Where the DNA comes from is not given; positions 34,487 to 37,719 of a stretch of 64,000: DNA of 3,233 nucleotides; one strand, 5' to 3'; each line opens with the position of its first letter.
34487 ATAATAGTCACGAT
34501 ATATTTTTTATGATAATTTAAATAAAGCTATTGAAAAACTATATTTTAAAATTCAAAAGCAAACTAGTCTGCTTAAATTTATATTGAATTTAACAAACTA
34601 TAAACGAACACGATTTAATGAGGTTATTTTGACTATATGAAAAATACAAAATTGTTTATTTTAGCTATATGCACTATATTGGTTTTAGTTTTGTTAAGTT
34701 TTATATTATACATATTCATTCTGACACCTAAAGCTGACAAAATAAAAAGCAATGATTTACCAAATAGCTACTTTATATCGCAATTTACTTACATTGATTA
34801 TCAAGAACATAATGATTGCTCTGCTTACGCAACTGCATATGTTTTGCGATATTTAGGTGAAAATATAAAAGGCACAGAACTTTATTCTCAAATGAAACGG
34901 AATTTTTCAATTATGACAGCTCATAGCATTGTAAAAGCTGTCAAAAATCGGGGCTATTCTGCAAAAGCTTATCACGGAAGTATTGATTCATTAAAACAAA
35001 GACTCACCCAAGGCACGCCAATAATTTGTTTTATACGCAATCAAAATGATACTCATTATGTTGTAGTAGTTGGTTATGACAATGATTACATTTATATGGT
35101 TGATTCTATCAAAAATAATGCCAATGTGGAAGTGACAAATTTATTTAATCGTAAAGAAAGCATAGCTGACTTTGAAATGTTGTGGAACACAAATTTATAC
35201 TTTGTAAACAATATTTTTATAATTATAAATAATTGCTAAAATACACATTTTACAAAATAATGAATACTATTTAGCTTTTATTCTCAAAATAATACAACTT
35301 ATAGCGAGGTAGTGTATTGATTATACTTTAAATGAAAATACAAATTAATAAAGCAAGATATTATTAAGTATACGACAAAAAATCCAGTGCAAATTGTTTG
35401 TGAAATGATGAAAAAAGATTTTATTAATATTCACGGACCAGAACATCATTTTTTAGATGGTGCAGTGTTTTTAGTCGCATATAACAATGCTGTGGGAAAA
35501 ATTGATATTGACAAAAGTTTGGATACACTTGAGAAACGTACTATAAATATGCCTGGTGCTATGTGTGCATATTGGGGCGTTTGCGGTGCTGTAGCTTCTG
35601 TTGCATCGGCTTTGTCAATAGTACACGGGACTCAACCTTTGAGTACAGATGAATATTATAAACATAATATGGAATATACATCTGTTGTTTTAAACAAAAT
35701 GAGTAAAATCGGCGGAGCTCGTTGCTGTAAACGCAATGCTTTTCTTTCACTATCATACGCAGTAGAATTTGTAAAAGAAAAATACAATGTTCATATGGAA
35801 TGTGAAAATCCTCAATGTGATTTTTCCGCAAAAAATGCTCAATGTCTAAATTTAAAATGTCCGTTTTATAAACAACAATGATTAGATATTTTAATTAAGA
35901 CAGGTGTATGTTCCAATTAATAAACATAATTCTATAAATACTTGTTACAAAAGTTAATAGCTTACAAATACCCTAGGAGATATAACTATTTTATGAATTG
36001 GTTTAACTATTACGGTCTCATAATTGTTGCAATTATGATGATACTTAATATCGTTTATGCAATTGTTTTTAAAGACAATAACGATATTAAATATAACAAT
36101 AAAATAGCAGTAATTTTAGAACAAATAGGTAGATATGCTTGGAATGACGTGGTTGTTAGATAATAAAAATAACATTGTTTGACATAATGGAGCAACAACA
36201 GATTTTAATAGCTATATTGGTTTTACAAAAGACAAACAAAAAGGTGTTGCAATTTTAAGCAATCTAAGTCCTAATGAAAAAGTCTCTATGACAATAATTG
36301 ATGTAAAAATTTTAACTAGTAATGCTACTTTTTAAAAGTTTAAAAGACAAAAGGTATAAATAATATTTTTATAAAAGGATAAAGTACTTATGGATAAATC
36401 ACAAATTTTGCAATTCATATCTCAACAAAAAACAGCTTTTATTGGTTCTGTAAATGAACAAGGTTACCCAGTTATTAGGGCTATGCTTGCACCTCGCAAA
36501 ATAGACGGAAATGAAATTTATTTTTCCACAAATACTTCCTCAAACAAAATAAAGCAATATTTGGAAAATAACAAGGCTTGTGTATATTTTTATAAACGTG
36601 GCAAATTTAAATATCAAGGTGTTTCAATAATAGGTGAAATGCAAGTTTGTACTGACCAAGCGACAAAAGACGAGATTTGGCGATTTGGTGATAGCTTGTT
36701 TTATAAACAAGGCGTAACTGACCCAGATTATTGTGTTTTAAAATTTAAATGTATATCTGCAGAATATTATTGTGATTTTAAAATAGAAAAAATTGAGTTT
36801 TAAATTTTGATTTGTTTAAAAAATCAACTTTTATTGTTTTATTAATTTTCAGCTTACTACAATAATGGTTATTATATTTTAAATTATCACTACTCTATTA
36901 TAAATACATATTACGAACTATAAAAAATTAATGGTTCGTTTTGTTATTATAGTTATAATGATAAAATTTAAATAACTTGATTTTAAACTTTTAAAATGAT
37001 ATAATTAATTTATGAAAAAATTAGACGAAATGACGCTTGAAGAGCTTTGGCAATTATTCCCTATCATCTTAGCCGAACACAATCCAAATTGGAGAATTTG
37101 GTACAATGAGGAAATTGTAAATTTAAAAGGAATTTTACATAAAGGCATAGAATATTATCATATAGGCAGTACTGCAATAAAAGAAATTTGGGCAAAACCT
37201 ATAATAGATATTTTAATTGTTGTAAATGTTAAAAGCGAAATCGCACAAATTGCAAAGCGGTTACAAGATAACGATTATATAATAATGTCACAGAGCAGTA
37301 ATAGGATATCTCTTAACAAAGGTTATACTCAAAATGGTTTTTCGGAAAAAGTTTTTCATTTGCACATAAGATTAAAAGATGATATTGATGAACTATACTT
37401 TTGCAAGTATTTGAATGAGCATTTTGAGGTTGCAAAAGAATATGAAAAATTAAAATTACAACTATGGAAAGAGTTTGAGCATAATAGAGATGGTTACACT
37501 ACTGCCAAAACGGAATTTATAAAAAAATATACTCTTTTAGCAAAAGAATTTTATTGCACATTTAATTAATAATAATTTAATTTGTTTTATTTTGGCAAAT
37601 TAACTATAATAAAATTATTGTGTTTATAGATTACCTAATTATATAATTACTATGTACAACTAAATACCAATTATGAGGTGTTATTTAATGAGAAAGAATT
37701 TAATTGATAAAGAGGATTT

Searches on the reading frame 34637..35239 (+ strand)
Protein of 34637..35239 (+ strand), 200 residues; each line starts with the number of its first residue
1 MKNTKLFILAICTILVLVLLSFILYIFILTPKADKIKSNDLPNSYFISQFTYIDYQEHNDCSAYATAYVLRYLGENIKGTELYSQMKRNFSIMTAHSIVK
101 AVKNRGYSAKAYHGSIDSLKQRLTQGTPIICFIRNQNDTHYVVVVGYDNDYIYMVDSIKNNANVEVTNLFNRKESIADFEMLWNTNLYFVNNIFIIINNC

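Call 39: search_protein_families(library=pfam, proteins=[window:34637-35239:+], max_evalue=0.01)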
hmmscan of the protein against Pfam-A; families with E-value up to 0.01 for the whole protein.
window:34637-35239:+ (200 aa): 4 families
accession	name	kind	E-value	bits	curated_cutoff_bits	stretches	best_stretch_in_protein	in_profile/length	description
PF03412.21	Peptidase_C39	-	5.2e-15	55.9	22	1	51-166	3-114/133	Peptidase C39 family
PF13529.12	Peptidase_C39_2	-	3.5e-12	47.5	24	1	56-157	11-142/143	Peptidase_C39 like family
PF11814.14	DUF3335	-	0.0011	19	25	1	84-163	87-171/206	Peptidase_C39 like family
PF12385.14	Peptidase_C70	-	0.0057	17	19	1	61-172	20-138/141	Papain-like cysteine protease AvrRpt2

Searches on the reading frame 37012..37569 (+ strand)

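Call 39: search_protein_families(library=pfam, proteins=[window:37012-37569:+], max_evalue=0.01)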
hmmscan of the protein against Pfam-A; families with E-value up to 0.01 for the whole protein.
window:37012-37569:+ (185 aa): 1 family
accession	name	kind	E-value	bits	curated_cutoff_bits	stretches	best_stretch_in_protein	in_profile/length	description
PF04229.20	GrpB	-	2.4e-40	138.7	25.5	1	17-173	1-156/159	GrpB protein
